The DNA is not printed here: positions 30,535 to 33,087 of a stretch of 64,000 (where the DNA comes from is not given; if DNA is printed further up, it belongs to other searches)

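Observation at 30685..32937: Single ORF fusing a peptidoglycan amidase (Amidase_2) to an aldo/keto reductase with a 4Fe-4S tail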

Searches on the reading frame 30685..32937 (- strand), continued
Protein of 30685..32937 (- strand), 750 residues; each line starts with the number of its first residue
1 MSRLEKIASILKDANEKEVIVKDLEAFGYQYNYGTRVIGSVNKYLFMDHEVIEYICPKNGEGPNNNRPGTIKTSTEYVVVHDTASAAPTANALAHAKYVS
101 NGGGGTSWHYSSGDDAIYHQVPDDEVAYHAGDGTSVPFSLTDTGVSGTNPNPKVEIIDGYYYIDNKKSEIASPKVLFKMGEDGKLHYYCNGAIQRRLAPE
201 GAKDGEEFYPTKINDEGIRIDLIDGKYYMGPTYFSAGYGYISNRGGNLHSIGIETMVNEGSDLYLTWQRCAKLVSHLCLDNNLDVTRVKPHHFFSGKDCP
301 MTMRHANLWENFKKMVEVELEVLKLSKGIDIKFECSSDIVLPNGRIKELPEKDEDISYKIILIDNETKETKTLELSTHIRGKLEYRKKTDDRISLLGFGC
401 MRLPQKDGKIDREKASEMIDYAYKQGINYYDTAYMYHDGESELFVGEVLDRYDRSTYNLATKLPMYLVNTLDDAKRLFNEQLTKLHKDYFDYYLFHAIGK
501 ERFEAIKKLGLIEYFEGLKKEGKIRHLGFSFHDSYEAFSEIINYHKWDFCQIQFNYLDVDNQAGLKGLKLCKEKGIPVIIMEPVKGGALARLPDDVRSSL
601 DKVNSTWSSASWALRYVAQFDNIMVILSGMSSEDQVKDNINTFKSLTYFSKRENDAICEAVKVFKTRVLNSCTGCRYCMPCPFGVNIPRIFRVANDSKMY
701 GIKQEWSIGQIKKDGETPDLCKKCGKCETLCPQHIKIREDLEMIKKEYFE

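Call 46: search_protein_families(library=pfam, proteins=[P0160, P0134, P0152, P0181, P0183, P0192, P0203, P0218, P0236, P0121], max_evalue=0.001)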
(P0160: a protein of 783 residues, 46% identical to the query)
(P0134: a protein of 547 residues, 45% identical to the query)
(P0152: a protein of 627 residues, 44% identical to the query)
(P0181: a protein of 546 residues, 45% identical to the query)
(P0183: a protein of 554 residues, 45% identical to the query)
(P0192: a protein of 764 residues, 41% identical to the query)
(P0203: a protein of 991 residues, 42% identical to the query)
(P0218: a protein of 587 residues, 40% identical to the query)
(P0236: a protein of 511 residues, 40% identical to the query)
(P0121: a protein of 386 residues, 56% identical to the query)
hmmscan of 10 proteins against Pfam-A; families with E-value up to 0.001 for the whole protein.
P0160 (783 aa): 9 families
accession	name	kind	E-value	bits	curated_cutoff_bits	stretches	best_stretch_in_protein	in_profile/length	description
PF00248.27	Aldo_ket_red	-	7.5e-43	147.1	24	1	388-668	3-274/291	Aldo/keto reductase family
PF03167.25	UDG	-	3.9e-13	50.1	24.3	1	30-199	7-132/141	Uracil DNA glycosylase superfamily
PF14815.12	NUDIX_4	-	1.2e-12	48.1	35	1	225-324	1-95/113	NUDIX domain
PF00293.34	NUDIX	-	5.7e-12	46.2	21.1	1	224-306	4-95/134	NUDIX domain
PF13187.11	Fer4_9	-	5.4e-07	30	27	1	699-763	2-50/52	4Fe-4S dicluster domain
PF13534.11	Fer4_17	-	0.0001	23.2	22.2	1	699-765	2-61/61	4Fe-4S dicluster domain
PF13183.11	Fer4_8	-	0.00023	22.1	27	1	699-764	5-68/68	4Fe-4S dicluster domain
PF13237.11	Fer4_10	-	0.00044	20.6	25.5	1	744-770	3-31/53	4Fe-4S dicluster domain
PF00037.32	Fer4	-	0.00065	19.9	21.1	1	745-763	3-21/24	4Fe-4S binding domain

P0134 (547 aa): 7 families
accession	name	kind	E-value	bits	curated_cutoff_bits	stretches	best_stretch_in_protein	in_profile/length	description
PF01625.27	PMSR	-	1.6e-55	188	23.7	1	379-529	1-153/153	Peptide methionine sulfoxide reductase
PF00248.27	Aldo_ket_red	-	1.4e-38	133.1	24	1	16-267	2-274/291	Aldo/keto reductase family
PF13187.11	Fer4_9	-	3.3e-10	40.3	27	1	297-362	1-50/52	4Fe-4S dicluster domain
PF13534.11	Fer4_17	-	8.9e-09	36.2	22.2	1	297-363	1-60/61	4Fe-4S dicluster domain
PF13183.11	Fer4_8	-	4.9e-07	30.6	27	1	297-362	4-67/68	4Fe-4S dicluster domain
PF13746.11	Fer4_18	-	9.5e-07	29.5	27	0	342-370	54-82/114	4Fe-4S dicluster domain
PF13237.11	Fer4_10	-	0.00083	19.7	25.5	0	295-360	6-53/53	4Fe-4S dicluster domain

P0152 (627 aa): 8 families
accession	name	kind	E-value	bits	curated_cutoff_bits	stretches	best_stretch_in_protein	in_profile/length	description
PF00248.27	Aldo_ket_red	-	1.2e-37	130.1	24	1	16-280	2-289/291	Aldo/keto reductase family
PF13187.11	Fer4_9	-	1.4e-07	31.8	27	1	292-364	2-50/52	4Fe-4S dicluster domain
PF13237.11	Fer4_10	-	6.6e-06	26.4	25.5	0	347-375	5-22/53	4Fe-4S dicluster domain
PF13746.11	Fer4_18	-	7e-06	26.7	27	0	344-370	54-80/114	4Fe-4S dicluster domain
PF13534.11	Fer4_17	-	1.8e-05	25.6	22.2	1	292-366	2-61/61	4Fe-4S dicluster domain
PF13183.11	Fer4_8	-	4e-05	24.5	27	1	292-365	5-68/68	4Fe-4S dicluster domain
PF17179.9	Fer4_22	-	0.00035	21.8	27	0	340-365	70-95/95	4Fe-4S dicluster domain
PF14697.11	Fer4_21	-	0.00038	21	35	0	349-363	6-24/59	4Fe-4S dicluster domain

P0181 (546 aa): 9 families
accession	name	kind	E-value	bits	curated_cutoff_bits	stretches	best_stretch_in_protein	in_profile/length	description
PF00248.27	Aldo_ket_red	-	9e-34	117.3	24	1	189-433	2-271/291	Aldo/keto reductase family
PF00583.31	Acetyltransf_1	-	2.6e-13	50.7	20.7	1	54-140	24-116/116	Acetyltransferase (GNAT) family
PF13673.13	Acetyltransf_10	-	7.8e-11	42.5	23.6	1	44-148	15-115/128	Acetyltransferase (GNAT) domain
PF13187.11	Fer4_9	-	1.9e-07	31.4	27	1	467-526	2-50/52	4Fe-4S dicluster domain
PF13508.13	Acetyltransf_7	-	2.4e-07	31.4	27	1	59-141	2-83/84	Acetyltransferase (GNAT) domain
PF13534.11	Fer4_17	-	7e-07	30.1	22.2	1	467-527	2-60/61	4Fe-4S dicluster domain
PF13183.11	Fer4_8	-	1.7e-06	28.9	27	1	467-527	5-68/68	4Fe-4S dicluster domain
PF13302.13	Acetyltransf_3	-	4.1e-06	28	25.4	1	25-140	24-137/138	Acetyltransferase (GNAT) domain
PF08445.16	FR47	-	0.00014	22.2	22.1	1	85-146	23-83/86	FR47-like protein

P0183 (554 aa): 6 families
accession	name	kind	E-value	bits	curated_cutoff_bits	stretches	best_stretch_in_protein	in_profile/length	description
PF00248.27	Aldo_ket_red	-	1.6e-38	132.9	24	1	16-268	2-275/291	Aldo/keto reductase family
PF14526.11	Cass2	-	2.7e-18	67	27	1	405-549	3-150/150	Integron-associated effector binding protein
PF06445.20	GyrI-like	-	1.8e-15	58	26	1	405-550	6-155/155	GyrI-like small molecule binding domain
PF13187.11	Fer4_9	-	7.6e-08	32.7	27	1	298-371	2-50/52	4Fe-4S dicluster domain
PF13237.11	Fer4_10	-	0.0004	20.7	25.5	0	354-376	5-22/53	4Fe-4S dicluster domain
PF13534.11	Fer4_17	-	0.00049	21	22.2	0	298-373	2-61/61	4Fe-4S dicluster domain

P0192 (764 aa): 10 families
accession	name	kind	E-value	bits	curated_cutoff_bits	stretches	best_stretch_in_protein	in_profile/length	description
PF00248.27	Aldo_ket_red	-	1.2e-34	120.2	24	1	17-278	3-285/291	Aldo/keto reductase family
PF13187.11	Fer4_9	-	1.7e-09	38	27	1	294-361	2-50/52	4Fe-4S dicluster domain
PF13237.11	Fer4_10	-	5.1e-07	29.9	25.5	1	344-362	5-23/53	4Fe-4S dicluster domain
PF13183.11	Fer4_8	-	1.8e-06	28.8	27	1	293-362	4-68/68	4Fe-4S dicluster domain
PF05050.19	Methyltransf_21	-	5.1e-06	27.1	22.7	1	668-714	102-152/173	Methyltransferase FkbM domain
PF13746.11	Fer4_18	-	8.4e-06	26.4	27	1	313-368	26-81/114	4Fe-4S dicluster domain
PF17179.9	Fer4_22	-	1.2e-05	26.5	27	1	319-362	53-95/95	4Fe-4S dicluster domain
PF13534.11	Fer4_17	-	3.7e-05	24.6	22.2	1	294-363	2-61/61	4Fe-4S dicluster domain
PF00037.32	Fer4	-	0.00043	20.4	21.1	1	345-361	5-21/24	4Fe-4S binding domain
PF12838.12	Fer4_7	-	0.00068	20.5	27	1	294-362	2-52/52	4Fe-4S dicluster domain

P0203 (991 aa): 9 families
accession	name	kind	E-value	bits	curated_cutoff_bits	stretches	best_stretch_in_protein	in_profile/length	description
PF00248.27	Aldo_ket_red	-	2.2e-39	135.7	24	1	15-274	3-290/291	Aldo/keto reductase family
PF02776.23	TPP_enzyme_N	-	1.3e-15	57.7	26.8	1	398-505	9-117/119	Thiamine pyrophosphate enzyme, N-terminal TPP binding domain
PF13187.11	Fer4_9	-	6.8e-07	29.6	27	1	285-358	2-50/52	4Fe-4S dicluster domain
PF13746.11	Fer4_18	-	9.9e-06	26.2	27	1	331-366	47-82/114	4Fe-4S dicluster domain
PF14691.11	Fer4_20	-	0.00013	22.2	25.8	1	338-374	17-55/113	Dihydroprymidine dehydrogenase domain II, 4Fe-4S cluster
PF13183.11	Fer4_8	-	0.00046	21.1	27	0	284-359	4-68/68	4Fe-4S dicluster domain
PF13534.11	Fer4_17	-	0.00058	20.8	22.2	0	285-360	2-61/61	4Fe-4S dicluster domain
PF02775.26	TPP_enzyme_C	-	0.0008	19.7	21.9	0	796-912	33-151/151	Thiamine pyrophosphate enzyme, C-terminal TPP binding domain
PF13237.11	Fer4_10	-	0.00087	19.6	25.5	0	341-368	5-22/53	4Fe-4S dicluster domain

P0218 (587 aa): 11 families
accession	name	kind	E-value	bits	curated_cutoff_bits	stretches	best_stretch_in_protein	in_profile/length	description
PF00248.27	Aldo_ket_red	-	4.8e-43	147.8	24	1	223-493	1-289/291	Aldo/keto reductase family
PF00300.27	His_Phos_1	-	1.5e-26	93.7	21.7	1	17-210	2-184/194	Histidine phosphatase superfamily (branch 1)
PF13187.11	Fer4_9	-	7.9e-09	35.9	27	1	505-570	2-50/52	4Fe-4S dicluster domain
PF13534.11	Fer4_17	-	1.9e-08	35.2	22.2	1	505-572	2-61/61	4Fe-4S dicluster domain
PF13183.11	Fer4_8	-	7.8e-07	30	27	1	505-571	5-68/68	4Fe-4S dicluster domain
PF12838.12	Fer4_7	-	3.3e-06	27.9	27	1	505-570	2-51/52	4Fe-4S dicluster domain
PF13237.11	Fer4_10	-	5.7e-06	26.6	25.5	1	504-568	8-53/53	4Fe-4S dicluster domain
PF13746.11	Fer4_18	-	7.7e-06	26.5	27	1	535-577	39-81/114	4Fe-4S dicluster domain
PF13484.11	Fer4_16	-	2.1e-05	25.6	30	1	505-569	2-65/66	4Fe-4S double cluster binding domain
PF00037.32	Fer4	-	4.5e-05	23.5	21.1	1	555-569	6-20/24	4Fe-4S binding domain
PF25160.1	LdpA_Fe-S-bd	-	0.00076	19.7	27.6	1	550-570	21-41/49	LdpA Fe-S cluster-binding domain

P0236 (511 aa): 11 families
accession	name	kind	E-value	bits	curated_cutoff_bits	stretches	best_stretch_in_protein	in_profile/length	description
PF00248.27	Aldo_ket_red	-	1.1e-43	149.9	24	1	149-415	1-283/291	Aldo/keto reductase family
PF08973.16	TM1506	-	1.6e-34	118.8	27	1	14-134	5-127/130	Domain of unknown function (DUF1893)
PF13187.11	Fer4_9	-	2.6e-08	34.2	27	1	433-495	2-50/52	4Fe-4S dicluster domain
PF14691.11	Fer4_20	-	1.3e-07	31.8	25.8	0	474-507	16-51/113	Dihydroprymidine dehydrogenase domain II, 4Fe-4S cluster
PF13534.11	Fer4_17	-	2.4e-07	31.6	22.2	1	433-496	2-60/61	4Fe-4S dicluster domain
PF13746.11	Fer4_18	-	3e-07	31.1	27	1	473-503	52-82/114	4Fe-4S dicluster domain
PF13183.11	Fer4_8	-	8.6e-07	29.9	27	1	432-496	4-68/68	4Fe-4S dicluster domain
PF13237.11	Fer4_10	-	9.4e-07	29.1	25.5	1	432-493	8-53/53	4Fe-4S dicluster domain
PF12838.12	Fer4_7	-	1e-06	29.5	27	1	433-495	2-51/52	4Fe-4S dicluster domain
PF00037.32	Fer4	-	0.00012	22.2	21.1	1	480-494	6-20/24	4Fe-4S binding domain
PF13484.11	Fer4_16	-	0.00013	23.1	30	1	433-494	2-65/66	4Fe-4S double cluster binding domain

P0121 (386 aa): 1 family
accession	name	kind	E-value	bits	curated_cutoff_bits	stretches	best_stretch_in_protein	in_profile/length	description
PF01510.30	Amidase_2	-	1.1e-14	55.3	26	1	73-302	3-129/131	N-acetylmuramoyl-L-alanine amidase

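Call 48: find_encoding_contigs(protein=P0121, flank=8000, max_places=4)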
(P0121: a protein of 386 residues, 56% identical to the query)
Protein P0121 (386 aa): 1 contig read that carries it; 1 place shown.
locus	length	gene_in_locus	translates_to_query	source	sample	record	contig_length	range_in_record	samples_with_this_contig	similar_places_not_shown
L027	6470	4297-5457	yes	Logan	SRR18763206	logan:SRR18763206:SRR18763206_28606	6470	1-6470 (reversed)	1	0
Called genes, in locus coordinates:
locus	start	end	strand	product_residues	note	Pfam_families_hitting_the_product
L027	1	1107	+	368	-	?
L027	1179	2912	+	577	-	PF00664:ABC_membrane, PF00005:ABC_tran, PF02463:SMC_N (weak)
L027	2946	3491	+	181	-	-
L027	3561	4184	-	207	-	PF00485:PRK, PF13238:AAA_18 (weak)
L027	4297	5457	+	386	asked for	PF01510:Amidase_2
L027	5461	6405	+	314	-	PF01073:3Beta_HSD, PF01370:Epimerase, PF02719:Polysacc_synt_2 (weak), PF05368:NmrA (weak), PF13460:NAD_binding_10, PF16363:GDP_Man_Dehyd, PF07993:NAD_binding_4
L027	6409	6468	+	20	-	?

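Call 49: find_encoding_contigs(protein=P0122, flank=8000, max_places=4)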
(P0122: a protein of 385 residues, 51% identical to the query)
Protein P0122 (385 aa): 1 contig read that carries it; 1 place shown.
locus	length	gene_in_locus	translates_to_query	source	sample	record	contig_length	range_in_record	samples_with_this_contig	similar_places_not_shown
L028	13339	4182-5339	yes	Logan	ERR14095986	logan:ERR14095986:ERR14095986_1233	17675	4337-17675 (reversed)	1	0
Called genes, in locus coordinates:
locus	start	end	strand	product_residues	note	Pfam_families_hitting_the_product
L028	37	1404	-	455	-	PF23750:RsgI_M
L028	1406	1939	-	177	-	PF04542:Sigma70_r2, PF08281:Sigma70_r4_2 (weak)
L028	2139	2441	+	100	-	PF00085:Thioredoxin, PF13905:Thioredoxin_8 (faint)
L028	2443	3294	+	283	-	PF01134:GIDA (faint), PF01266:DAO (faint), PF07992:Pyr_redox_2, PF13738:Pyr_redox_3 (faint), PF07992:Pyr_redox_2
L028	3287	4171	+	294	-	PF04015:DUF362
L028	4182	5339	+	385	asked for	PF01510:Amidase_2 (weak)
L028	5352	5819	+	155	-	PF02664:LuxS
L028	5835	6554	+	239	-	PF03009:GDPD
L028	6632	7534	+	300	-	PF02645:DegV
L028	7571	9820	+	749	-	PF01136:Peptidase_U32, PF12392:DUF3656, PF01136:Peptidase_U32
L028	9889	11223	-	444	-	PF07690:MFS_1, PF13347:MFS_2, PF07690:MFS_1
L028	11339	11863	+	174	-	PF00588:SpoU_methylase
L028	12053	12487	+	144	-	PF01029:NusB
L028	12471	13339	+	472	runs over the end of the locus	PF13742:tRNA_anti_2, PF01336:tRNA_anti-codon, PF02601:Exonuc_VII_L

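Call 52: find_encoding_contigs(protein=P0128, flank=8000, max_places=4)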
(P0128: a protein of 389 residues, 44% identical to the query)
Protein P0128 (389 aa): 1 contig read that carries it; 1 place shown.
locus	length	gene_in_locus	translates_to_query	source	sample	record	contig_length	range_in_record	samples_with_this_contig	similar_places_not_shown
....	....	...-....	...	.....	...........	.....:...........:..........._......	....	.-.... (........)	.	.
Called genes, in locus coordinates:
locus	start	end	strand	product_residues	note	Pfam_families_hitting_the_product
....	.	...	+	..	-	?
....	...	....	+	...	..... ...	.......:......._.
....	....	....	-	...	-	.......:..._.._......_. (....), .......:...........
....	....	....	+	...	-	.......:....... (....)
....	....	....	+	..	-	?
